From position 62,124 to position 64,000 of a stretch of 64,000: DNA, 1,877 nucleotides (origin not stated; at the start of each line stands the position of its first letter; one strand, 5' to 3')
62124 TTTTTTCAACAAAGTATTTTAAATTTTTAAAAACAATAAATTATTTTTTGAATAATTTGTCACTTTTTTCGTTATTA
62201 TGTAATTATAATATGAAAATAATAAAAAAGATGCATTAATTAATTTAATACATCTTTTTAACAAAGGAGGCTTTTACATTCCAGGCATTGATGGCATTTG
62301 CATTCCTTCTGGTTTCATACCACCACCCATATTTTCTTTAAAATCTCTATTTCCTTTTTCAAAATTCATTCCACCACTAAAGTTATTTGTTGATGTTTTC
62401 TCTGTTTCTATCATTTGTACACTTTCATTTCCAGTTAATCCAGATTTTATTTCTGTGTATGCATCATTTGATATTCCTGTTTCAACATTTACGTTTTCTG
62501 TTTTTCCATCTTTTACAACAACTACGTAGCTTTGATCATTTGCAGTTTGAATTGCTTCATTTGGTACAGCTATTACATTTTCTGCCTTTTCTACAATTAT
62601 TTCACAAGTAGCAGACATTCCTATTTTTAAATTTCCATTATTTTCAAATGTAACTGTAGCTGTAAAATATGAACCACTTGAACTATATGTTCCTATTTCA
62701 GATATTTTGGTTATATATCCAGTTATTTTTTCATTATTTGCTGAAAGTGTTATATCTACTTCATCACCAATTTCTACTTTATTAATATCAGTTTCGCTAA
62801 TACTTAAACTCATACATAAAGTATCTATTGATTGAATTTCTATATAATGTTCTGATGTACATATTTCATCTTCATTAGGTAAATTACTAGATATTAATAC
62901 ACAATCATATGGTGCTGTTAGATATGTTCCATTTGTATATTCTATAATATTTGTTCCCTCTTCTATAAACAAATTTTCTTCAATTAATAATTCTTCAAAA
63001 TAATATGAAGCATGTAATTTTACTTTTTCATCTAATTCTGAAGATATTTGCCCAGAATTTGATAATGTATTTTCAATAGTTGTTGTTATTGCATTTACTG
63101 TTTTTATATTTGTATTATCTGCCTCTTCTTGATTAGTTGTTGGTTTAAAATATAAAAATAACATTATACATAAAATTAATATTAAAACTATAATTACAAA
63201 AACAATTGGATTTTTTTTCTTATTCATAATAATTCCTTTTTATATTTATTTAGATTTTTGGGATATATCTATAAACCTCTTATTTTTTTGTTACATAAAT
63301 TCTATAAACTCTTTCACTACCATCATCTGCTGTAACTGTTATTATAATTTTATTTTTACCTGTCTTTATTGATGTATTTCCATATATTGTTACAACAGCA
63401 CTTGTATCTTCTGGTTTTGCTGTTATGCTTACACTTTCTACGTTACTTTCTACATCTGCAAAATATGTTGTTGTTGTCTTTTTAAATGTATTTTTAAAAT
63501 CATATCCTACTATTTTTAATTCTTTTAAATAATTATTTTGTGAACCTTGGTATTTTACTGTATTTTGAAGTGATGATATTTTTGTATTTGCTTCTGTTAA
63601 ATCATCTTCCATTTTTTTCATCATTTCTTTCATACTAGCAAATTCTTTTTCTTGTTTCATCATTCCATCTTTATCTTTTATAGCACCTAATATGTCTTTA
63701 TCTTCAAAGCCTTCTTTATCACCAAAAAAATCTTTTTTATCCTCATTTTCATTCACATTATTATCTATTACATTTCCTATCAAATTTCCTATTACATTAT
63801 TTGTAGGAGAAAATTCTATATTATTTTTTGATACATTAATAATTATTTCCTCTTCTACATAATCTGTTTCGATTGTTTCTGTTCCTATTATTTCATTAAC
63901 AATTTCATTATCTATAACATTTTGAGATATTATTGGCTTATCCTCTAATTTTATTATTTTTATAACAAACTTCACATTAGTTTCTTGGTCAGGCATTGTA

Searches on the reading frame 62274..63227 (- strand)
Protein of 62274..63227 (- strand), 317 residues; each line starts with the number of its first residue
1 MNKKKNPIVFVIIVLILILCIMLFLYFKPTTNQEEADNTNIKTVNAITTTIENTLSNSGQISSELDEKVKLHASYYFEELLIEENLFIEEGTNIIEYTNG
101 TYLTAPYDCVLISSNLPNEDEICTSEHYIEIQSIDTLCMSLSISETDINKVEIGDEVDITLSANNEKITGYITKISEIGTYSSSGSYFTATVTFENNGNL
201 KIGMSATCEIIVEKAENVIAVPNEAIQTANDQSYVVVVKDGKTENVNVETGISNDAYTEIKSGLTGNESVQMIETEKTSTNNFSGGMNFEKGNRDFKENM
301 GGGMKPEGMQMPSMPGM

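Call 9: search_protein_families(library=pfam, proteins=[window:62274-63227:-], max_evalue=0.01)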
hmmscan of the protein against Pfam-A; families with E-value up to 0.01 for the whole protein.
window:62274-63227:- (317 aa): 3 families
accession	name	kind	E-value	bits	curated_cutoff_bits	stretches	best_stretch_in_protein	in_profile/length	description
PF13437.12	HlyD_3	-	2.8e-08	34.9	22.2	1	103-202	2-105/106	HlyD family secretion protein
PF10694.14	DUF2500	-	0.00017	22.5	33.5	0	8-57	2-48/102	Protein of unknown function (DUF2500)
PF16576.10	HlyD_D23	-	0.00032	20.5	30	1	100-177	108-186/214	Barrel-sandwich domain of CusB or HlyD membrane-fusion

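Call 24: find_related_loci(query=window:62277-63227:-, collection=genome_contigs, flank=10000)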
Query window:62277-63227:- (317 aa) in genome_contigs; peptide patterns used: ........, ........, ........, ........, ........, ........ (x = any residue, [..] = any of these).
117 stretches matched a pattern, but none encodes a relative of the query by tblastn (E <= 1e-3).

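Call 25: find_homologous_proteins(query=window:62277-63227:-, max_evalue=1e-10)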
Query window:62277-63227:- (317 aa): 530 proteins with E <= 1e-10 among 1919 candidates; the best 120 are listed.
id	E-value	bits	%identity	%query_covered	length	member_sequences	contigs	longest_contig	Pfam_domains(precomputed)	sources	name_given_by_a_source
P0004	7.5e-199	677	100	100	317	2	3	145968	PF25989.1,PF25990.1,PF25967.1,PF25975.1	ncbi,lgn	-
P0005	2.6e-166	570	83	100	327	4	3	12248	PF25989.1,PF25990.1,PF25967.1,PF25975.1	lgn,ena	-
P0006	9.5e-144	496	74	98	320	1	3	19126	PF25989.1,PF25940.1,PF25990.1,PF25967.1,PF25975.1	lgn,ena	-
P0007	1.1e-143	496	75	98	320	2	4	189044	PF25989.1,PF25967.1,PF25975.1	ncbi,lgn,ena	-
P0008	6.4e-140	484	77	92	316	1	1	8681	PF25989.1,PF25940.1,PF25990.1,PF25967.1,PF25975.1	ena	-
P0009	8.5e-123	427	67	84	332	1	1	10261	PF25989.1,PF25990.1,PF25967.1,PF25975.1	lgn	-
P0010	3.3e-121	422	69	86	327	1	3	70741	PF25989.1,PF25990.1,PF25967.1,PF25975.1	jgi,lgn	jgi:hypothetical protein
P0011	6.1e-121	421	69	86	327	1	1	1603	PF25989.1,PF25990.1,PF25967.1,PF25975.1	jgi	jgi:multidrug efflux pump subunit AcrA (membrane-fusion protein)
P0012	7.5e-121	421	69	84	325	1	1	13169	PF25989.1,PF25967.1,PF25975.1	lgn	-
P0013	1.5e-120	420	68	92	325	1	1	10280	PF25989.1,PF25990.1,PF25967.1,PF25975.1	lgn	-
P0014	4.3e-120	419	62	100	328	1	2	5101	PF25989.1,PF25967.1,PF25975.1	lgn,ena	-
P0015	2.4e-119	416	63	99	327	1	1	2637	PF25989.1,PF25967.1,PF25975.1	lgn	-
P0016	4.9e-119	415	64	99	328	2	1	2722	PF25989.1,PF25967.1,PF25975.1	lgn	-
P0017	5.8e-119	415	68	85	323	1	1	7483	PF25989.1,PF25967.1,PF25975.1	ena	-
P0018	2.0e-118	413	63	99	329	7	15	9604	PF25989.1,PF25967.1,PF25975.1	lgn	-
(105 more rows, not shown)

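Call 27: find_related_loci(query=A2, collection=genome_contigs, flank=10000)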
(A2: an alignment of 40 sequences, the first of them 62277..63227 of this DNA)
Query A2 (317 aa) in genome_contigs; peptide patterns used: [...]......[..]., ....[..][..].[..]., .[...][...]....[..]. (x = any residue, [..] = any of these).
129 stretches matched a pattern; 93 encode a relative of the query (tblastn E <= 1e-3); the best 80 are kept; 74 distinct loci.
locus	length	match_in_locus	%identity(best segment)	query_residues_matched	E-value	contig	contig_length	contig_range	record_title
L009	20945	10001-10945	74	3-312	4e-141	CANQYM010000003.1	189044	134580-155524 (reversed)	MAG: uncultured Clostridia bacterium isolate Lapin-015__bin83 genome assembly, contig: Lapin-015__NODE_28_length_189044_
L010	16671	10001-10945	74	3-312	4e-140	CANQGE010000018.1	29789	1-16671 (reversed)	MAG: uncultured Clostridia bacterium isolate Lapin-005__bin45 genome assembly, contig: Lapin-005__NODE_1967_length_29789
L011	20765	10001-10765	68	50-317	9e-110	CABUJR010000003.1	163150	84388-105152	MAG TPA_asm: uncultured Clostridiales bacterium isolate MGYG-HGUT-04073 genome assembly, contig: GUT_GENOME255755_3, who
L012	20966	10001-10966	59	1-315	1e-103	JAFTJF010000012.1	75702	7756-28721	MAG: Clostridia bacterium isolate RGIG3868 Roe_deer_Cecum-1__c2588, whole genome shotgun sequence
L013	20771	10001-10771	66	36-294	5e-101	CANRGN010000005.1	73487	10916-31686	MAG: uncultured Clostridia bacterium isolate Lapin-022__bin27 genome assembly, contig: Lapin-022__NODE_328_length_73487_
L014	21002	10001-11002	58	1-315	5e-98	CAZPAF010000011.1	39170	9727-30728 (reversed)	MAG TPA_asm: uncultured Lachnospiraceae bacterium isolate SRP315200_co2_78 genome assembly, contig: NODE_490_length_3917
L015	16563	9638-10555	54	2-291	2e-90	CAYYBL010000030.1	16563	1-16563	MAG TPA_asm: uncultured Lachnospiraceae bacterium isolate SRP278969_co2_52 genome assembly, contig: NODE_3662_length_165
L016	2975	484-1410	50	9-310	2e-86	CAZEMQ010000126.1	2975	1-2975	MAG TPA_asm: uncultured Muribaculaceae bacterium isolate SRP141132_co2_295 genome assembly, contig: NODE_33307_length_29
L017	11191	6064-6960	50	20-316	1e-83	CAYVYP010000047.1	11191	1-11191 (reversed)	MAG TPA_asm: uncultured Lachnospiraceae bacterium isolate SRP192927_co5_101 genome assembly, contig: NODE_9621_length_11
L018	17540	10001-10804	54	13-275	5e-83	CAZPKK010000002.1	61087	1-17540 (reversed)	MAG TPA_asm: uncultured Clostridium sp. isolate SRP141132_co4_63 genome assembly, contig: NODE_250_length_61087_cov_19.0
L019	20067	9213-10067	51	39-312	2e-82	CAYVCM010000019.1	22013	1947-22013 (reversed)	MAG TPA_asm: uncultured Clostridium sp. isolate SRP141132_co4_8 genome assembly, contig: NODE_2085_length_22013_cov_117.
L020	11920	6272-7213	47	3-315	2e-80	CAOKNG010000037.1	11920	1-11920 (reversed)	MAG TPA_asm: uncultured Clostridium sp. isolate SRR17684627_bin.19_metawrap_v1.3_MAG genome assembly, contig: NODE.6336_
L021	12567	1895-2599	56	46-278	1e-79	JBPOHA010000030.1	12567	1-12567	MAG: Bacillota bacterium isolate MAG_59 c_000000077841, whole genome shotgun sequence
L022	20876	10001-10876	48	23-315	3e-79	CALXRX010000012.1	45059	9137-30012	MAG: uncultured Clostridia bacterium isolate BRZ_GB__bin27 genome assembly, contig: BRZ_GB__NODE_1260_length_45059_cov_1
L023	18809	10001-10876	51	33-313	5e-80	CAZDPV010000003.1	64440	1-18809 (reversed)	MAG TPA_asm: uncultured Clostridium sp. isolate SRP286056_co2_336 genome assembly, contig: NODE_446_length_64440_cov_33.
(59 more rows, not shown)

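Call 31: find_encoding_contigs(protein=P0005, flank=8000, max_places=6)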
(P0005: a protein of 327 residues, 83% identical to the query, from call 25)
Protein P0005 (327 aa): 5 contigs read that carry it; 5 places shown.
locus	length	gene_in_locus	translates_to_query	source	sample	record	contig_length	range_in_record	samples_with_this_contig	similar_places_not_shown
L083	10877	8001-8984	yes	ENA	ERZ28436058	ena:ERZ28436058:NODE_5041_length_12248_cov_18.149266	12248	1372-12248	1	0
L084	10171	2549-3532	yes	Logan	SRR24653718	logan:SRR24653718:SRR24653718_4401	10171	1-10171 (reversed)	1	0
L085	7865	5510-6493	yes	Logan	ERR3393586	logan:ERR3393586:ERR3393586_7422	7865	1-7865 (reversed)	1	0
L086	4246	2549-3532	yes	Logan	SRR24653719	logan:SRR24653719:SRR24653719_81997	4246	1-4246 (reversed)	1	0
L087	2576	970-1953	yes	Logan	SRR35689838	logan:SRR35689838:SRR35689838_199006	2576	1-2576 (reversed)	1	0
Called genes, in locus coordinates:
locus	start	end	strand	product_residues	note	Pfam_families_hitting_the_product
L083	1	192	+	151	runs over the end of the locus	-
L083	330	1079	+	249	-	-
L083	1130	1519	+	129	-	-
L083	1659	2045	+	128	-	PF01475:FUR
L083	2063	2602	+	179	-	PF00210:Ferritin (weak), PF02915:Rubrerythrin, PF21349:RUBY_RBDX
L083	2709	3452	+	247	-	-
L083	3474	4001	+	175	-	-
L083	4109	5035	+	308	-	PF25990:Beta-barrel_YknX (faint), PF25967:RND-MFP_C, PF25975:CzcB_C (weak), PF25989:YknX_C (faint)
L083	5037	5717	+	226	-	PF00005:ABC_tran, PF02463:SMC_N, PF13304:AAA_21 (faint)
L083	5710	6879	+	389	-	PF12704:MacB_PCD, PF02687:FtsX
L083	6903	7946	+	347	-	PF12733:Cadherin-like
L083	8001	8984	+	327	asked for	PF25990:Beta-barrel_YknX (faint), PF25967:RND-MFP_C, PF25975:CzcB_C (weak), PF25989:YknX_C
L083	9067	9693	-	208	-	-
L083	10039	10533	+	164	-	-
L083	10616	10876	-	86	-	?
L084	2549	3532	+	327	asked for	PF25990:Beta-barrel_YknX (faint), PF25967:RND-MFP_C, PF25975:CzcB_C (weak), PF25989:YknX_C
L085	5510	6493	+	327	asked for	PF25990:Beta-barrel_YknX (faint), PF25967:RND-MFP_C, PF25975:CzcB_C (weak), PF25989:YknX_C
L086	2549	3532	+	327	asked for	PF25990:Beta-barrel_YknX (faint), PF25967:RND-MFP_C, PF25975:CzcB_C (weak), PF25989:YknX_C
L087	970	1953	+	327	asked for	PF25990:Beta-barrel_YknX (faint), PF25967:RND-MFP_C, PF25975:CzcB_C (weak), PF25989:YknX_C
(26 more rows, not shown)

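Call 32: find_encoding_contigs(protein=P0008, flank=8000, max_places=6)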
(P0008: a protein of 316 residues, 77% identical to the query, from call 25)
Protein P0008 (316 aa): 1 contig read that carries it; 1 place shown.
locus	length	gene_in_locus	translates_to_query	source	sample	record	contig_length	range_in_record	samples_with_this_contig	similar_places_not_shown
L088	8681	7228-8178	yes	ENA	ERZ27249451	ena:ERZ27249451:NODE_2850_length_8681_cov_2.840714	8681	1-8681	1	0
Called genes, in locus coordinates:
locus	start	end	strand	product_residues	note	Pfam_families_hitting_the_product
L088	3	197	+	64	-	?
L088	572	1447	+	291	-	PF00753:Lactamase_B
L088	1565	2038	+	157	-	PF12682:Flavodoxin_4, PF12724:Flavodoxin_5 (faint)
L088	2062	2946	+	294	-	PF04015:DUF362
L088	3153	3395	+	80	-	-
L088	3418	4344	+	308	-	PF25967:RND-MFP_C, PF25989:YknX_C (weak)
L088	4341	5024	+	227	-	PF00005:ABC_tran, PF13304:AAA_21 (faint), PF02463:SMC_N (weak)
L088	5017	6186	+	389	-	PF12704:MacB_PCD, PF02687:FtsX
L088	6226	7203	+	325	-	PF12733:Cadherin-like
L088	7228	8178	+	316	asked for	PF25940:LcnD_C (faint), PF25990:Beta-barrel_YknX (weak), PF25967:RND-MFP_C, PF25975:CzcB_C, PF25989:YknX_C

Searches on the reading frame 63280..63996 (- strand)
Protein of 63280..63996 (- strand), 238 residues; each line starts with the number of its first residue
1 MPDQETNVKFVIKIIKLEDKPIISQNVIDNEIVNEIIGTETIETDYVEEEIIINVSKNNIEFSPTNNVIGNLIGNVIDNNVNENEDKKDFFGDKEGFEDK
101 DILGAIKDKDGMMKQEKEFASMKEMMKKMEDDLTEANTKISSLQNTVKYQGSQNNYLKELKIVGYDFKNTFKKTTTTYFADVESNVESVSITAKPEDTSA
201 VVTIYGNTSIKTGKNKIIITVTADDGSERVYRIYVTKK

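Call 9: search_protein_families(library=pfam, proteins=[window:63280-63996:-], max_evalue=0.01)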
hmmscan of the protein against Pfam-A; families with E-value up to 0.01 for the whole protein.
window:63280-63996:- (238 aa): 2 families
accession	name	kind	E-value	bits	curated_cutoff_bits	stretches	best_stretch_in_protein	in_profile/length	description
PF12733.13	Cadherin-like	-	1.5e-09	38.6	24.2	1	159-237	3-88/89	Cadherin-like beta sandwich domain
PF18713.7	DUF5645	-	0.0083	16.6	26.8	0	121-230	9-122/125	Domain of unknown function (DUF5645)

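Call 105: search_protein_families(library=ncbifam, proteins=[window:63280-63996:-], max_evalue=0.001)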
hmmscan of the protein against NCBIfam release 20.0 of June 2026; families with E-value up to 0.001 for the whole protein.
window:63280-63996:- (238 aa): 0 families
